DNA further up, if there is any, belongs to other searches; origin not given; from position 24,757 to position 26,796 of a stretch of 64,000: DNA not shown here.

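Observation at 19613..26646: AT-rich Tad/Epd-like type IV pilus locus coupled to an extra HerA/VirB4 (DUF87) ATPase: possible Ced/Ted-like DNA-transfer or conjugation-like machinery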

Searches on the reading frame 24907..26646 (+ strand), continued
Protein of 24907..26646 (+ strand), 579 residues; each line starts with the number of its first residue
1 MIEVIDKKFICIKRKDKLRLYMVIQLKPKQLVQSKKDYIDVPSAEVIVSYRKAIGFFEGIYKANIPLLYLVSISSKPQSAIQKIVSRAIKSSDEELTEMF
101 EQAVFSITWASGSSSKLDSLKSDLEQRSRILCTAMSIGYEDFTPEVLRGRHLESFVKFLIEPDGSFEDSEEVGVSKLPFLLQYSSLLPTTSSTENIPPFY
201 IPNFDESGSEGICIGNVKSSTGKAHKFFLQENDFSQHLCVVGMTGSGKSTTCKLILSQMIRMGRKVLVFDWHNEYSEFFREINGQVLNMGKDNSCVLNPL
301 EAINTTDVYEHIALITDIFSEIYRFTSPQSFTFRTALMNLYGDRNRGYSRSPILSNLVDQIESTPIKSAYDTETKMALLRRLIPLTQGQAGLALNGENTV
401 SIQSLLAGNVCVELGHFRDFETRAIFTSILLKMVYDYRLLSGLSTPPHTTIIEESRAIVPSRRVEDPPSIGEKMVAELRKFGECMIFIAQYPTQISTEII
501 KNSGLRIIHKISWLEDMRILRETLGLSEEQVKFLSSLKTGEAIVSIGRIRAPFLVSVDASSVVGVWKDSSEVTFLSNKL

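Call 51: find_homologous_proteins(query=L063:5530-7269:+, max_evalue=1e-10)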
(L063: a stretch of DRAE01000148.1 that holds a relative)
Query L063:5530-7269:+ (580 aa): 194 proteins with E <= 1e-10 among 8000 candidates; the best 120 are listed.
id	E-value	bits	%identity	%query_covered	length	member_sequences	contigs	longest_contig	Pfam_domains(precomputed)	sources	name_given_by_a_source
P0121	0.0e+0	1267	100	100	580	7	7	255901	PF19044.7,PF01935.24,PF05872.19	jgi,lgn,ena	-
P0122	8.5e-96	340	40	76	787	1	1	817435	PF19044.7,PF01935.24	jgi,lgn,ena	-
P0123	3.6e-93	331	38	78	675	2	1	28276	PF01935.24,PF12846.14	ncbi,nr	ncbi:MAG: DUF87 domain-containing protein [Candidatus Brockarchaeota archaeon]|nr:DUF87 domain-conta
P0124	2.2e-92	328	44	64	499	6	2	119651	PF19044.7,PF01935.24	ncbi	ncbi:MAG: ATP-binding protein [Candidatus Bathyarchaeia archaeon]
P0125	3.3e-92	328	39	78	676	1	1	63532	PF01935.24,PF12846.14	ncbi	ncbi:MAG: ATP-binding protein [Thermoproteota archaeon]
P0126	1.8e-91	326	45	61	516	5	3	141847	PF19044.7,PF01935.24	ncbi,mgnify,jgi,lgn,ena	mgnify:CR=1 FL=1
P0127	5.5e-90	321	42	64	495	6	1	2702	PF19044.7,PF01935.24,PF05872.19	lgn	-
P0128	2.7e-89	318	39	76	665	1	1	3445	PF01935.24,PF12846.14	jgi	jgi:hypothetical protein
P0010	2.1e-88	315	34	93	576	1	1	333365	PF01935.24,PF12846.14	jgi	-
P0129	3.9e-88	314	42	65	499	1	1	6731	PF01935.24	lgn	-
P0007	9.3e-88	313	34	90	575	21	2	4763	PF19044.7,PF01935.24,PF12846.14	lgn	-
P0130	1.7e-87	312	43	64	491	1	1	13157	PF01935.24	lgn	-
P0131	2.1e-87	312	44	62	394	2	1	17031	PF01935.24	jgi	jgi:hypothetical protein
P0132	4.1e-87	311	36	85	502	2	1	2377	PF10412.16,PF01935.24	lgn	-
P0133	2.1e-86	309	37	78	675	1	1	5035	PF01935.24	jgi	-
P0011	2.3e-85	305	34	85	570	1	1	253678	PF01935.24,PF05872.19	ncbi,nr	ncbi:MAG: ATP-binding protein [Nitrososphaerales archaeon]|nr:ATP-binding protein [Nitrososphaerales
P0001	7.9e-81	290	32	91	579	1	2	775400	PF10412.16,PF01935.24,PF12846.14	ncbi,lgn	ncbi:MAG: DUF87 domain-containing protein [Nitrososphaeria archaeon]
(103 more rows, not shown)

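Call 52: find_encoding_contigs(protein=P0122, flank=9000, max_places=1)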
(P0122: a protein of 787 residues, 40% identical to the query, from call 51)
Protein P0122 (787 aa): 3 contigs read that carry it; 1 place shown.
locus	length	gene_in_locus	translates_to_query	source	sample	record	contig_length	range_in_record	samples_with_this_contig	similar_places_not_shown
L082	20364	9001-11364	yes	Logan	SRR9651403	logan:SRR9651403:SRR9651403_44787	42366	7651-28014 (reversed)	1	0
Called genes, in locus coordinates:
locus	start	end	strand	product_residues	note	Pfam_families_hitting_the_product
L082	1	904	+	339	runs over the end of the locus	-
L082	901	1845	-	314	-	-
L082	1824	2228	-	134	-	-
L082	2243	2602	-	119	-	-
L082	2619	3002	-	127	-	-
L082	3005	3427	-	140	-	-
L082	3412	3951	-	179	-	PF01478:Peptidase_A24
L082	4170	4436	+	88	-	-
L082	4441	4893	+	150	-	-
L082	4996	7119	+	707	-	PF00437:T2SSE, PF27713:UCP018868 (weak)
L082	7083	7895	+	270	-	PF00482:T2SSF (weak)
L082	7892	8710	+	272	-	PF00482:T2SSF (weak)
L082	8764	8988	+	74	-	-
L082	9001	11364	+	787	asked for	PF19044:P-loop_TraG (faint), PF01935:DUF87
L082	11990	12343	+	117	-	PF04471:Mrr_cat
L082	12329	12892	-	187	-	PF13238:AAA_18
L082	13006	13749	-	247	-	PF00149:Metallophos, PF12850:Metallophos_2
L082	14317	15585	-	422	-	PF07969:Amidohydro_3 (weak), PF01979:Amidohydro_1, PF07969:Amidohydro_3 (weak)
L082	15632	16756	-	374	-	PF07690:MFS_1, PF13347:MFS_2, PF00083:Sugar_tr (weak), PF12832:MFS_1_like (weak), PF07690:MFS_1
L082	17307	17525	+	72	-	-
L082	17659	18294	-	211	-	-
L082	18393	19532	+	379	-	PF14336:GLUCM-like_C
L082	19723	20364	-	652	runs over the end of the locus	PF26549:Tricorn_N, PF26550:Tricorn_2nd, PF07676:PD40, PF26549:Tricorn_N, PF05448:AXE1, PF01738:DLH, PF02129:Peptidase_S15, PF00326:Peptidase_S9, +2 more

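Call 53: find_encoding_contigs(protein=P0125, flank=9000, max_places=1)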
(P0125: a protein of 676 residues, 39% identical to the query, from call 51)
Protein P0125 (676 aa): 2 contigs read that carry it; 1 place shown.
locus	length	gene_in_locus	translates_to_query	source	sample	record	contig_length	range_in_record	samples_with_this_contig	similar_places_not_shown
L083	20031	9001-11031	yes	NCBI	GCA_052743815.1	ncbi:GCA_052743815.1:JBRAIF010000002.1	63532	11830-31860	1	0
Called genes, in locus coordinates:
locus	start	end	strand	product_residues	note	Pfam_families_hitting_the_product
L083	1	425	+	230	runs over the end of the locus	PF09754:PAC2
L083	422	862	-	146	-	PF14894:Lsm_C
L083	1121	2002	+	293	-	-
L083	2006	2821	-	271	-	-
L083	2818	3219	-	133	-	-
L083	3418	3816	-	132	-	-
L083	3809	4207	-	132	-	-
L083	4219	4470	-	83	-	-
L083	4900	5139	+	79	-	-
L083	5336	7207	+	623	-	PF00437:T2SSE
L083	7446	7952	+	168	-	-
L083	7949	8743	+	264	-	-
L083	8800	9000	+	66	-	-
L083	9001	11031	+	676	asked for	PF01935:DUF87, PF12846:AAA_10 (weak)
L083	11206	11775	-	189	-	PF13238:AAA_18, PF20720:nSTAND3 (weak), PF13207:AAA_17 (weak)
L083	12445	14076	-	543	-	PF00118:Cpn60_TCP1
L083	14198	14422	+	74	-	PF00833:Ribosomal_S17e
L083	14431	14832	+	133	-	-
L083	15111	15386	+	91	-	-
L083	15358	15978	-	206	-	PF00156:Pribosyltran, PF14681:UPRTase (weak)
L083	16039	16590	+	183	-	PF08617:CGI-121 (weak)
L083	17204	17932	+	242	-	PF00005:ABC_tran, PF13304:AAA_21 (faint)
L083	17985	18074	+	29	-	-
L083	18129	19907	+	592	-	PF04068:Fer4_RLI (weak), PF13173:AAA_14 (faint), PF00037:Fer4 (weak), PF02463:SMC_N (faint), PF13175:AAA_15 (faint), PF13191:AAA_16 (faint), PF00005:ABC_tran, PF00005:ABC_tran, +3 more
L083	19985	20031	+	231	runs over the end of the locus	PF00121:TIM, PF05690:ThiG (weak)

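Call 54: find_encoding_contigs(protein=P0124, flank=9000, max_places=1)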
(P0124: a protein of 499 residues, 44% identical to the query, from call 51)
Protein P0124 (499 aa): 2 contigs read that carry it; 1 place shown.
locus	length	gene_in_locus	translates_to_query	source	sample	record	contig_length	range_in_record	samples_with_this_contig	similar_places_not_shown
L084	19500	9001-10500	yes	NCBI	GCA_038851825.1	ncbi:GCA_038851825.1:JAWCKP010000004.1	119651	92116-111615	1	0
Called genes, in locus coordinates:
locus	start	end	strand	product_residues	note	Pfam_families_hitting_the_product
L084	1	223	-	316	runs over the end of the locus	-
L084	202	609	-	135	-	-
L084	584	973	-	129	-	-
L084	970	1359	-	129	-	-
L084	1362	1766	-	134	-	-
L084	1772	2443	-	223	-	-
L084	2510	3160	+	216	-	PF01656:CbiA (weak)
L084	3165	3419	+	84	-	-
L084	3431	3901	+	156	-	-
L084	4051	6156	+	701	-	PF00437:T2SSE, PF27713:UCP018868 (weak)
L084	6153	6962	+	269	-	-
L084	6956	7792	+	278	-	-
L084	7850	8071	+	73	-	-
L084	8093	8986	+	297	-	-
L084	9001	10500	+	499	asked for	PF01935:DUF87, PF19044:P-loop_TraG (weak)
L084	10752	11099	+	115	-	PF04471:Mrr_cat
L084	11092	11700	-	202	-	PF05496:RuvB_N (faint), PF13521:AAA_28 (faint), PF13207:AAA_17, PF13238:AAA_18, PF01202:SKI (faint)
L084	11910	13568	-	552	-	PF00118:Cpn60_TCP1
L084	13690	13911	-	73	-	PF00125:Histone (weak), PF00808:CBFD_NFYB_HMF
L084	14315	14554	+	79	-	PF00833:Ribosomal_S17e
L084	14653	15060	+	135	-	-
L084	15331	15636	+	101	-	PF09138:Urm1 (weak), PF02597:ThiS (weak)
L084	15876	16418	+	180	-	PF00156:Pribosyltran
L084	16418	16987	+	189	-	PF08617:CGI-121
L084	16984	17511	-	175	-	PF02926:THUMP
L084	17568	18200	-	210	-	PF01300:Sua5_yciO_yrdC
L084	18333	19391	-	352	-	PF03706:LPG_synthase_TM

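Call 64: search_protein_families(library=pfam, proteins=[L038:11799-13412:-, L038:13710-16178:-, L038:16670-18226:-, L038:12574-13968:+, L048:6432-8105:-, L048:8698-9645:-, L048:4732-5775:-, L048:3810-4679:+, L048:9763-10020:+], max_evalue=0.001)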
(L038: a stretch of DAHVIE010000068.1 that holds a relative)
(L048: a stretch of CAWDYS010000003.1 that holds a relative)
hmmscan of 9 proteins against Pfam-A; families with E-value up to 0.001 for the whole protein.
L038:11799-13412:- (537 aa): 2 families
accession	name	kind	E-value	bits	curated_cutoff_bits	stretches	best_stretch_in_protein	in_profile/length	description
PF00999.27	Na_H_Exchanger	-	9.7e-30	104.1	26.2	1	26-384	9-373/375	Sodium/hydrogen exchanger, transmembrane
PF00571.33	CBS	-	7.6e-05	23.4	24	0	423-466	9-53/57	CBS domain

L038:13710-16178:- (822 aa): 4 families
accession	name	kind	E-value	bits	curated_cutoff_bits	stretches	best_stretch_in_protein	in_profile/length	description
PF00122.25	E1-E2_ATPase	-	1.6e-44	152.1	28.1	1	129-306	4-181/181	E1-E2 ATPase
PF00702.32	Hydrolase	-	4.2e-19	70.1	26.4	1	323-582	2-190/191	haloacid dehalogenase-like hydrolase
PF00690.31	Cation_ATPase_N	-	9e-12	44.9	20.4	1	23-86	4-68/69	Cation transporter/ATPase, N-terminus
PF08282.18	Hydrolase_3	-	0.00038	20.7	20.9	0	528-604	162-244/255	haloacid dehalogenase-like hydrolase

L038:16670-18226:- (518 aa): 1 family
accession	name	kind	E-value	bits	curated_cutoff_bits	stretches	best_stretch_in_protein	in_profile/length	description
PF00999.27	Na_H_Exchanger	-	9.7e-23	81.1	26.2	1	20-395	9-371/375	Sodium/hydrogen exchanger, transmembrane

L038:12574-13968:+ (464 aa): 0 families

L048:6432-8105:- (557 aa): 1 family
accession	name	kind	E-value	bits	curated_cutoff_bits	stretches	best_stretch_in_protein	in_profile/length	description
PF03030.21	H_PPase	-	1.3e-205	685.3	29.7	1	1-546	148-645/645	Inorganic H+ pyrophosphatase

L048:8698-9645:- (315 aa): 1 family
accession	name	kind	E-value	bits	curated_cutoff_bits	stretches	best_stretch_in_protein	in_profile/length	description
PF01916.23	DS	-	8.3e-104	347.3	27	1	22-308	1-287/288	Deoxyhypusine synthase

L048:4732-5775:- (347 aa): 3 families
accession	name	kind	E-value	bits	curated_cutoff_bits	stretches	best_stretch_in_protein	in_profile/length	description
PF24681.1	Kelch_KLHDC2_KLHL20_DRC7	-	1.7e-09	37.8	50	2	162-336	4-176/221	KLHDC2/KLHL20/DRC7 Kelch-repeats domain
PF01344.31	Kelch_1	-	1.1e-08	34.8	20.1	0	62-83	11-31/46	Kelch motif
PF13964.12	Kelch_6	-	2.3e-07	31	25.3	0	106-141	3-35/50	Kelch motif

L048:3810-4679:+ (289 aa): 0 families

L048:9763-10020:+ (85 aa): 0 families

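Call 84: search_protein_families(library=padloc, proteins=[window:24907-26646:+], max_evalue=0.001)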
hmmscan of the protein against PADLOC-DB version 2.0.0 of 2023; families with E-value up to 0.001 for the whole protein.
window:24907-26646:+ (579 aa): 15 families
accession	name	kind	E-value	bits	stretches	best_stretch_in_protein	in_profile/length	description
PDLC04105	HerA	-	2.6e-20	70.5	2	209-284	141-215/576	-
PDLC04140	mad8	-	5.5e-17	60.2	1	235-552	27-294/314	mads_8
PDLC04103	HerA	-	2.2e-16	57.4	2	231-293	168-232/579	-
PDLC01055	HerA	-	9.2e-15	52.4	2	404-558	378-525/532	Type III coevolved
PDLC04102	HerA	-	1e-13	48.5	2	425-557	482-619/654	-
PDLC04106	HerA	-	4.2e-12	43.4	2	447-559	511-630/667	-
PDLC04097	HerA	-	1.4e-11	41.8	1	470-560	504-595/618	-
PDLC02185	HerA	-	2.5e-11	41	1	232-286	161-216/585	-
PDLC04100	HerA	-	5.8e-11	39.8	1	234-286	162-215/580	-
PDLC02188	HerA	-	3.5e-10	37.4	2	234-283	143-200/578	-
PDLC04099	HerA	-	8.6e-08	29.7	1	231-277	165-212/214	-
PDLC04107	HerA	-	1.4e-07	28.8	1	234-285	168-220/306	-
PDLC04101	HerA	-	1.7e-07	28.4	1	232-281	165-215/400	-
PDLC04098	HerA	-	5.3e-06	23.3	0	232-282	171-231/686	-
PDLC02684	DndH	-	4.8e-05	19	1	212-345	1343-1489/1715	DndH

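Call 85: find_homologous_proteins(query=L077:549-2054:+, max_evalue=1e-8)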
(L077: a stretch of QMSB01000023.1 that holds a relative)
Query L077:549-2054:+ (502 aa): 28 proteins with E <= 1e-8 among 8000 candidates.
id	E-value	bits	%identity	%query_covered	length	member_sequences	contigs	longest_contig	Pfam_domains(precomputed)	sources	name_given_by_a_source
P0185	0.0e+0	1077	100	100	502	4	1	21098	PF01935.24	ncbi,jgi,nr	ncbi:MAG: hypothetical protein DRJ63_04105 [Thermoprotei archaeon]|nr:MAG: hypothetical protein DRJ6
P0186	1.3e-181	623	56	100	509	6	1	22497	PF01935.24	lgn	-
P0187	1.5e-177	609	58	96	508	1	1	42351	PF01935.24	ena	-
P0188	8.1e-70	254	42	67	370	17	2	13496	PF01935.24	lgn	-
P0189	1.4e-59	221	37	68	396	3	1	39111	PF01935.24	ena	-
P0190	4.4e-59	219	39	59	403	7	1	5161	PF01935.24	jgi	-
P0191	7.4e-59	218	37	68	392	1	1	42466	PF01935.24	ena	-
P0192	7.8e-59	218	37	68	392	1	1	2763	PF01935.24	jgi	-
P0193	5.1e-48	182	35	63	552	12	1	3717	PF01935.24,PF05872.19,PF13401.13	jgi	-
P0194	1.1e-44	171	37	53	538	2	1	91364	PF01935.24,PF05872.19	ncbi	ncbi:MAG: ATP-binding protein [Conexivisphaerales archaeon]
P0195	5.4e-42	163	38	48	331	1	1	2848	PF19044.7,PF01935.24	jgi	-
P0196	3.1e-38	150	34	53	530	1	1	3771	PF01935.24,PF13401.13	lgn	-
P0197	6.5e-38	149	35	54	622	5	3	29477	PF10412.16,PF01935.24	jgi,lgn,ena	-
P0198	3.6e-33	133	36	53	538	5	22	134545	PF10412.16,PF01935.24,PF05872.19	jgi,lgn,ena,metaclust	jgi:Cdc6-like AAA superfamily ATPase|metaclust:\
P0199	1.9e-31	128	35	53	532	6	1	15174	PF10412.16,PF01935.24,PF05872.19,PF02534.21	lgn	-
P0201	4.3e-27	113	34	58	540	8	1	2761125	PF10412.16,PF01935.24,PF05872.19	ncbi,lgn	ncbi:hypothetical protein YN1HA_14110 [Sulfurisphaera ohwakuensis]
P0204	3.0e-26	111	33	53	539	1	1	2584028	PF10412.16,PF01935.24,PF05872.19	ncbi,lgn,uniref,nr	ncbi:ATP-binding protein [Acidianus sp. HS-5]|uniref:ATP-binding protein n=1 Tax=Acidianus sp. HS-5 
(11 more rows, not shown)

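Call 86: search_protein_families(library=ncbifam, proteins=[P0201, P0204, P0194, P0198, P0197, P0122, P0125], max_evalue=1e-10)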
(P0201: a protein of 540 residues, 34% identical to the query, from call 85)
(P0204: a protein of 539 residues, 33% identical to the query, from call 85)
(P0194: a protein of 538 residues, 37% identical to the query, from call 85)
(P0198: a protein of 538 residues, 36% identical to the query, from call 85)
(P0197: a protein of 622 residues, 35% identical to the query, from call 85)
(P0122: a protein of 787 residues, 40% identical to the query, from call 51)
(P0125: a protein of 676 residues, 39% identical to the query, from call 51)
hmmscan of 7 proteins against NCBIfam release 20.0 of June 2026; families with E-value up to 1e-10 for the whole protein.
P0201 (540 aa): 5 families
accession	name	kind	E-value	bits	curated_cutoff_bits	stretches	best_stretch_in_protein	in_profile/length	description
NF053655.1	CedD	equivalog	4.3e-187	623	600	1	11-538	5-527/527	DNA-translocating ATPase CedD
NF040937.1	HerA_Thermprot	equivalog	3.8e-27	94.8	800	2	203-283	114-194/487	DNA double-strand break repair helicase HerA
NF040819.1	helicase_HerA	equivalog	6.7e-21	74.4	970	0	430-537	402-515/561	DNA double-strand break repair helicase HerA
NF042944.1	HerA_antiphage_2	equivalog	1.9e-12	46.8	850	0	215-285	120-199/576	anti-phage-associated helicase HerA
NF042943.1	HerA_antiphage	equivalog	3.7e-11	42.3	800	0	207-274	133-201/566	anti-phage-associated helicase HerA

P0204 (539 aa): 5 families
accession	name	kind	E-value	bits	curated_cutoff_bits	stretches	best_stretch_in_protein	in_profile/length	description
NF053655.1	CedD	equivalog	6e-195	648.9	600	1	8-537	1-526/527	DNA-translocating ATPase CedD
NF040937.1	HerA_Thermprot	equivalog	6.1e-28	97.5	800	1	205-537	113-462/487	DNA double-strand break repair helicase HerA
NF040819.1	helicase_HerA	equivalog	6.3e-23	81.1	970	1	417-537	390-515/561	DNA double-strand break repair helicase HerA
NF042943.1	HerA_antiphage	equivalog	2.3e-16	59.5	800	0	421-538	425-551/566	anti-phage-associated helicase HerA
NF042944.1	HerA_antiphage_2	equivalog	1.6e-14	53.6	850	0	211-323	111-231/576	anti-phage-associated helicase HerA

P0194 (538 aa): 3 families
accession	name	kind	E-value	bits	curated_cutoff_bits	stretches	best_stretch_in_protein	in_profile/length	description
NF053655.1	CedD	equivalog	1.8e-51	175.5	600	1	193-524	211-525/527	DNA-translocating ATPase CedD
NF040937.1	HerA_Thermprot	equivalog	5.1e-15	54.9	800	0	401-516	337-453/487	DNA double-strand break repair helicase HerA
NF042943.1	HerA_antiphage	equivalog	8.2e-12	44.5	800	0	433-514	457-539/566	anti-phage-associated helicase HerA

P0198 (538 aa): 6 families
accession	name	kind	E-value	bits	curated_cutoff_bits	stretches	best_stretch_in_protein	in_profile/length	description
NF053655.1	CedD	equivalog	8.8e-108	361.2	600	1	10-535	4-527/527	DNA-translocating ATPase CedD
NF040937.1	HerA_Thermprot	equivalog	1.6e-26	92.8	800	1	217-536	126-464/487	DNA double-strand break repair helicase HerA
NF042943.1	HerA_antiphage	equivalog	2.6e-20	72.5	800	1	427-534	435-550/566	anti-phage-associated helicase HerA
NF040819.1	helicase_HerA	equivalog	8.6e-20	70.7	970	1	427-535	404-516/561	DNA double-strand break repair helicase HerA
NF042944.1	HerA_antiphage_2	equivalog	2.6e-15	56.2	850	0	428-537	430-546/576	anti-phage-associated helicase HerA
NF033849.1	ser_rich_anae_1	subfamily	3.4e-11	41.3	650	0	422-536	1014-1149/1163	serine-rich protein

P0197 (622 aa): 3 families
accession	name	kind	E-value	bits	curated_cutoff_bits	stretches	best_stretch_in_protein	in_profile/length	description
NF053655.1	CedD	equivalog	2.8e-40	138.5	600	1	269-601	208-525/527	DNA-translocating ATPase CedD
NF040937.1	HerA_Thermprot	equivalog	2.8e-11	42.5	800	0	274-323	132-181/487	DNA double-strand break repair helicase HerA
NF040819.1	helicase_HerA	equivalog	9.7e-11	40.9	970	0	281-328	155-203/561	DNA double-strand break repair helicase HerA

P0122 (787 aa): 2 families
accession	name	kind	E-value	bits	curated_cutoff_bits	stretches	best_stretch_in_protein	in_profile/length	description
NF053655.1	CedD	equivalog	6e-53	180.3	600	1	344-671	211-519/527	DNA-translocating ATPase CedD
NF040937.1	HerA_Thermprot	equivalog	3.9e-17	61.8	800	1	345-664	131-448/487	DNA double-strand break repair helicase HerA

P0125 (676 aa): 4 families
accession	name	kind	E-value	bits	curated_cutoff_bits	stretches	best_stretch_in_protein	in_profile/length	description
NF053655.1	CedD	equivalog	5.1e-54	183.8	600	1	338-663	215-525/527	DNA-translocating ATPase CedD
NF033849.1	ser_rich_anae_1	subfamily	2.9e-15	54.7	650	0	472-642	929-1114/1163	serine-rich protein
NF040937.1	HerA_Thermprot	equivalog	1.9e-14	53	800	0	337-386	133-182/487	DNA double-strand break repair helicase HerA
TIGR02746.1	TraC-F-type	equivalog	3.5e-12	45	567.05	1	347-596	433-683/800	type IV secretion system protein TraC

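Call 87: find_encoding_contigs(protein=P0201, flank=6000, max_places=1)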
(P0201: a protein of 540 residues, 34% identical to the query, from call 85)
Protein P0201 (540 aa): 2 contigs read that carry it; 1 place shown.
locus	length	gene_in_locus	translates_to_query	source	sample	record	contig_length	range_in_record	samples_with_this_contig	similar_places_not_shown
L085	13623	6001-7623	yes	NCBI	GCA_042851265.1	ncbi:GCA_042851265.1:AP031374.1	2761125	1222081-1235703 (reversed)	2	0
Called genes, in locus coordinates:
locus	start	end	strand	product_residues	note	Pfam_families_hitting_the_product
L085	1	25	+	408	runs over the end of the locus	PF22641:TiaS_TCKD, PF08489:TiaS_FLD, PF23783:Zn_ribbon_TiaS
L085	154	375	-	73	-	PF07935:SSV1_ORF_D-335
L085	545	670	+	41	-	-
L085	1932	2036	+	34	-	-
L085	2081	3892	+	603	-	PF04068:Fer4_RLI, PF00037:Fer4 (weak), PF00005:ABC_tran, PF02463:SMC_N (faint), PF13175:AAA_15 (faint), PF01926:MMR_HSR1 (faint), PF13304:AAA_21 (faint), PF00005:ABC_tran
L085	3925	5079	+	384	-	PF01950:FBPase_3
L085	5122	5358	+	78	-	PF00833:Ribosomal_S17e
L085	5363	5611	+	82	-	PF09138:Urm1 (weak)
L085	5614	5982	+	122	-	-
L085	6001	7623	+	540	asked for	PF01935:DUF87, PF05872:HerA_C (faint), PF10412:TrwB_AAD_bind (weak)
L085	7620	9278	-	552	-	PF00118:Cpn60_TCP1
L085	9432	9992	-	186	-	PF08271:Zn_Ribbon_TF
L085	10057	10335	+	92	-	PF01974:tRNA_int_endo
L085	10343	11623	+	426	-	PF01409:tRNA-synt_2d (faint), PF13393:tRNA-synt_His, PF00587:tRNA-synt_2b, PF12745:HGTP_anticodon2 (weak), PF03129:HGTP_anticodon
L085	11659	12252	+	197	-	PF00227:Proteasome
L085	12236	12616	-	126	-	PF16992:RNA_pol_RpbG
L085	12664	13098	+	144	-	PF14894:Lsm_C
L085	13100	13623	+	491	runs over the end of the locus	PF01702:TGT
